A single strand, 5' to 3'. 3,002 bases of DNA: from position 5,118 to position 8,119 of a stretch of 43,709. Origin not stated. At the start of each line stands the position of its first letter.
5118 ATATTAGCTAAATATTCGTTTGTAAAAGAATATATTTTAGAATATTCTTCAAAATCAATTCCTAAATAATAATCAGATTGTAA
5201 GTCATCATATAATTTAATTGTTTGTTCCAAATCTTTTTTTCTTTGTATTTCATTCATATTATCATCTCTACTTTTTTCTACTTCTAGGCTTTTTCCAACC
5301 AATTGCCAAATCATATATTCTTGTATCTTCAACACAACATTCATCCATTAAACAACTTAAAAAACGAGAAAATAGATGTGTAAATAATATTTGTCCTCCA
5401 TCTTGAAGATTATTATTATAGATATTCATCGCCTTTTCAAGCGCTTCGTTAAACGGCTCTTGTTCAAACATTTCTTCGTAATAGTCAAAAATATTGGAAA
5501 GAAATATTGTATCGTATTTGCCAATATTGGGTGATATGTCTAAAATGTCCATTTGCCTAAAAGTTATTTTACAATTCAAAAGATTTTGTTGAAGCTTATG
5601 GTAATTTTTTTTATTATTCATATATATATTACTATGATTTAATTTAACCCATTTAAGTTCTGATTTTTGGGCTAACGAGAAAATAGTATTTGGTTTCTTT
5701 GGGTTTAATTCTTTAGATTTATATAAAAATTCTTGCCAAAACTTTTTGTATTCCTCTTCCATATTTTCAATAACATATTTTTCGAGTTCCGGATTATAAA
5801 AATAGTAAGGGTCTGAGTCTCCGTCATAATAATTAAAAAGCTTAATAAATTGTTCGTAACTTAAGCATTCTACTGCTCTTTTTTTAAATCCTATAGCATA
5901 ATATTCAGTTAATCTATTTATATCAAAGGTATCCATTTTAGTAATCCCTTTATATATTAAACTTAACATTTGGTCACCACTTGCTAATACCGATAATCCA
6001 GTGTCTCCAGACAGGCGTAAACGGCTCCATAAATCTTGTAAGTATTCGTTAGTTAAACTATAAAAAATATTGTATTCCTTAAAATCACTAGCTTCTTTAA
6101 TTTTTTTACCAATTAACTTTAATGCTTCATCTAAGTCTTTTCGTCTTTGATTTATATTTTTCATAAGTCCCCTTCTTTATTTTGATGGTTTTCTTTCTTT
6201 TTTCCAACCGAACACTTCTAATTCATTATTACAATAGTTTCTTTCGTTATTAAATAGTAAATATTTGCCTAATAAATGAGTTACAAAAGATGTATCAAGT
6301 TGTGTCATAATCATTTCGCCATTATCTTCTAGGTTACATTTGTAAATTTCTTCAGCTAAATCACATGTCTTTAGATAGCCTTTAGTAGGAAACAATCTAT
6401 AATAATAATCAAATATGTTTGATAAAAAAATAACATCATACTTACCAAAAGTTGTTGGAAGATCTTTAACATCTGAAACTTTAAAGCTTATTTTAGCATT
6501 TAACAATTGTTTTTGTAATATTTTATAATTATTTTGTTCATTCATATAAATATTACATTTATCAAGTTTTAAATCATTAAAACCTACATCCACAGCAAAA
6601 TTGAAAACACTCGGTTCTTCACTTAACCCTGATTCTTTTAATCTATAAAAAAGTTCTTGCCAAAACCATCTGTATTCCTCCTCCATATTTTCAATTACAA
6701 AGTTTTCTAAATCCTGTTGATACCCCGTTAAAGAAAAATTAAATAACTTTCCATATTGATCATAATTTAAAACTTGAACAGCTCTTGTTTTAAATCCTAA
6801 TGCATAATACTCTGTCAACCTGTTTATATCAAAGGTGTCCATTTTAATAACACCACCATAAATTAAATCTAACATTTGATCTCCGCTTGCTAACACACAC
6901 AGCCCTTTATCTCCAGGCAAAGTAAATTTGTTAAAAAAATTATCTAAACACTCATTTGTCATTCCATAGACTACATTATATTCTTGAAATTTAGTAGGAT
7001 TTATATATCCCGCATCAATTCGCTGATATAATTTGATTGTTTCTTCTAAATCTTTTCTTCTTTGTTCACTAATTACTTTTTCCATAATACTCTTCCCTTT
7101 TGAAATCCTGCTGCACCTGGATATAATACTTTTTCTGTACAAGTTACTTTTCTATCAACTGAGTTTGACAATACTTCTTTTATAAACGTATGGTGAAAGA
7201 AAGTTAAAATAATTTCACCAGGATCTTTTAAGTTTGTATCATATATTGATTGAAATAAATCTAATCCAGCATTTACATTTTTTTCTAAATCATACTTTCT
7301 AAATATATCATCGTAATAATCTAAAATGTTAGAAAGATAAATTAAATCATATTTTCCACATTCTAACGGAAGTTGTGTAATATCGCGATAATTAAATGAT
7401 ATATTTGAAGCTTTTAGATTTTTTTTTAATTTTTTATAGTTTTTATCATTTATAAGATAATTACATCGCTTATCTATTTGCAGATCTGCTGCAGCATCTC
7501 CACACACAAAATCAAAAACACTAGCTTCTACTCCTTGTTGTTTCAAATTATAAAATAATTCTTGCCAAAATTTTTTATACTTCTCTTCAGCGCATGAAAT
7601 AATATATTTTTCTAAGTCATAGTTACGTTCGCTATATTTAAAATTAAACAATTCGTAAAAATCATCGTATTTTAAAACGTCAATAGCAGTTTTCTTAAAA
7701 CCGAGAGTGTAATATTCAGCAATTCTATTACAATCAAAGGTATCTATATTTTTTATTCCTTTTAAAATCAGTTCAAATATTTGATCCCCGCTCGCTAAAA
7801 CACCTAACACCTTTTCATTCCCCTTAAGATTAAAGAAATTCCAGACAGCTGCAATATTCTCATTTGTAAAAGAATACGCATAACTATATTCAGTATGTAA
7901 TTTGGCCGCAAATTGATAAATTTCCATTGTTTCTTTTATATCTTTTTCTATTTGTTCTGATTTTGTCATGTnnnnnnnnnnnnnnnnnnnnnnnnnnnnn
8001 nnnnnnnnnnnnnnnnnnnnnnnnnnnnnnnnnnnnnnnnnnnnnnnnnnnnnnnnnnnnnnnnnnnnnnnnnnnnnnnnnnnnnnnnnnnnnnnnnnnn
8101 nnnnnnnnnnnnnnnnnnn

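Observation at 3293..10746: Single operon of eight divergent tandem paralogs of a compact DUF3419/BtaA-like putative SAM-binding protein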

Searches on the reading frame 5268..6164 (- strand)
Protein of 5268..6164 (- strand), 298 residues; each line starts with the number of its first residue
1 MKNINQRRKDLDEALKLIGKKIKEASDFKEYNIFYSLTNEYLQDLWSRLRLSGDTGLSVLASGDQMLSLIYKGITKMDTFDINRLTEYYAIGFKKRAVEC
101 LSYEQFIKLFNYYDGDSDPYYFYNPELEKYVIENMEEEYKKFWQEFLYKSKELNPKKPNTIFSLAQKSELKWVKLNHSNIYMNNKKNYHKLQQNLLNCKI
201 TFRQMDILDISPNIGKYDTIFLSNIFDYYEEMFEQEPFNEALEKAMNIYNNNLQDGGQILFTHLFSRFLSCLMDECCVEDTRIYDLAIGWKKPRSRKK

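Call 3: search_protein_families(library=pfam, proteins=[window:5268-6164:-], max_evalue=1)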
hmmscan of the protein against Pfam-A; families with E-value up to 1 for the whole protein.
window:5268-6164:- (298 aa): 2 families
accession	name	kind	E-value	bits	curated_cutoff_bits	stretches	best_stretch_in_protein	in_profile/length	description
PF01739.24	CheR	-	0.0038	17.1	27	1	167-235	87-155/195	CheR methyltransferase, SAM binding domain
PF09548.15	Spore_III_AB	-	0.18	12.2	32.5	0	194-252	38-99/170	Stage III sporulation protein AB (spore_III_AB)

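Call 4: search_protein_families(library=ncbifam, proteins=[window:5268-6164:-], max_evalue=1)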
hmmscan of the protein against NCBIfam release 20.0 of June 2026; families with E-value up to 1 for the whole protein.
window:5268-6164:- (298 aa): 1 family
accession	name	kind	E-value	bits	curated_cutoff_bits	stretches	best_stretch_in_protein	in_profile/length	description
TIGR04345.1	ovoA_Cterm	equivalog_domain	0.00012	21.7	170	1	163-228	81-146/242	putative 4-mercaptohistidine N1-methyltransferase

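Call 11: search_protein_families(library=padloc, proteins=[window:5268-6164:-], max_evalue=0.1)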
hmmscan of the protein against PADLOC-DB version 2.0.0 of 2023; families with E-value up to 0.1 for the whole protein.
window:5268-6164:- (298 aa): 1 family
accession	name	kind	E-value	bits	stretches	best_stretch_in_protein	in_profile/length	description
PDLC04134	mad2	-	0.00014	18.9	1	190-264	328-397/492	mads_2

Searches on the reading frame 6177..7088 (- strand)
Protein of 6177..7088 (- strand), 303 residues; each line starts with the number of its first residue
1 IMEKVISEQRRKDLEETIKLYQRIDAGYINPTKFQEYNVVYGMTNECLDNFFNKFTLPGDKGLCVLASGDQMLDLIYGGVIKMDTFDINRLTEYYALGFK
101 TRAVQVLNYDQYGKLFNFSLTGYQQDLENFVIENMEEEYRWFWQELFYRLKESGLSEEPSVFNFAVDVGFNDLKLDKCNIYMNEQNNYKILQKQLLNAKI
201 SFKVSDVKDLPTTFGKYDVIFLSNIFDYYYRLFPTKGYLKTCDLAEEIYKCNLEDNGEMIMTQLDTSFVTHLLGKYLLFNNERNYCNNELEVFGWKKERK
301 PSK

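Call 3: search_protein_families(library=pfam, proteins=[window:6177-7088:-], max_evalue=1)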
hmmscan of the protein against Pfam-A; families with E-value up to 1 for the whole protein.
window:6177-7088:- (303 aa): 1 family
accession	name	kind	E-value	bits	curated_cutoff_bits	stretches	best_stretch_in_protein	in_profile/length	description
PF03059.22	NAS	-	0.082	12.7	27.1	1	183-223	159-199/276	Nicotianamine synthase protein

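Call 4: search_protein_families(library=ncbifam, proteins=[window:6177-7088:-], max_evalue=1)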
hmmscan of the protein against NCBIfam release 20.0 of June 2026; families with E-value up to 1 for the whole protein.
window:6177-7088:- (303 aa): 1 family
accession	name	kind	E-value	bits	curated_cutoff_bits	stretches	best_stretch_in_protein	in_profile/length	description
TIGR04345.1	ovoA_Cterm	equivalog_domain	0.0046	16.5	170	1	193-230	111-148/242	putative 4-mercaptohistidine N1-methyltransferase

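Call 11: search_protein_families(library=padloc, proteins=[window:6177-7088:-], max_evalue=0.1)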
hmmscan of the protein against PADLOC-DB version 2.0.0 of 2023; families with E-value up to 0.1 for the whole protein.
window:6177-7088:- (303 aa): 0 families

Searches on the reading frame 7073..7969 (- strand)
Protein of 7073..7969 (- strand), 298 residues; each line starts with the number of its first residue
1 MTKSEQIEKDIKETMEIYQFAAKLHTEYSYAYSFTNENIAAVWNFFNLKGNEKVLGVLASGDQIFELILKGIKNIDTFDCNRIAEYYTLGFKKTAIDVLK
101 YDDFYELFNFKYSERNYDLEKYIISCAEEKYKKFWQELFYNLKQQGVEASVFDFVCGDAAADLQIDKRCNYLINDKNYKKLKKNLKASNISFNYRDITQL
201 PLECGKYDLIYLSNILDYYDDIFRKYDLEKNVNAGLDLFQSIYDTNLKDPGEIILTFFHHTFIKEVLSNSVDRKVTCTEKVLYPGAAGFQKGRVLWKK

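Call 3: search_protein_families(library=pfam, proteins=[window:7073-7969:-], max_evalue=1)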
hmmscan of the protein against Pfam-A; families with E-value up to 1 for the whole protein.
window:7073-7969:- (298 aa): 4 families
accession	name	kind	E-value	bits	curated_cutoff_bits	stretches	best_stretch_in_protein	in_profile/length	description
PF11899.13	DUF3419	-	2.7e-11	43.7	28.2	1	29-137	9-117/385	Protein of unknown function (DUF3419)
PF13847.12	Methyltransf_31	-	0.0012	19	27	1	179-220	45-85/145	Methyltransferase domain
PF13649.12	Methyltransf_25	-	0.0095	17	27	1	173-220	26-78/97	Methyltransferase domain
PF08241.18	Methyltransf_11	-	0.016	16.3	21.2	1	173-222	26-76/95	Methyltransferase domain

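Call 4: search_protein_families(library=ncbifam, proteins=[window:7073-7969:-], max_evalue=1)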
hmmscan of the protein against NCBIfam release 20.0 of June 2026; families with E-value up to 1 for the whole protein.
window:7073-7969:- (298 aa): 4 families
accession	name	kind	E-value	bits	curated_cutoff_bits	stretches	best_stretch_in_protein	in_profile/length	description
TIGR02072.1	BioC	equivalog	1.3e-05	25.2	184.95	1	137-221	22-112/244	malonyl-ACP O-methyltransferase BioC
NF033543.2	transpos_IS256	equivalog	0.0025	16.9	150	1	127-163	163-198/338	IS256 family transposase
TIGR04345.1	ovoA_Cterm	equivalog_domain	0.018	14.6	170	1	177-217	105-145/242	putative 4-mercaptohistidine N1-methyltransferase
NF042435.1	DhshikDhtase_QuiC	equivalog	0.033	12.7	1200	1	189-268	522-599/635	3-dehydroshikimate dehydratase QuiC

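Call 11: search_protein_families(library=padloc, proteins=[window:7073-7969:-], max_evalue=0.1)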
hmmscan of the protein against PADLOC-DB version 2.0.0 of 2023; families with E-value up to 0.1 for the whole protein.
window:7073-7969:- (298 aa): 0 families
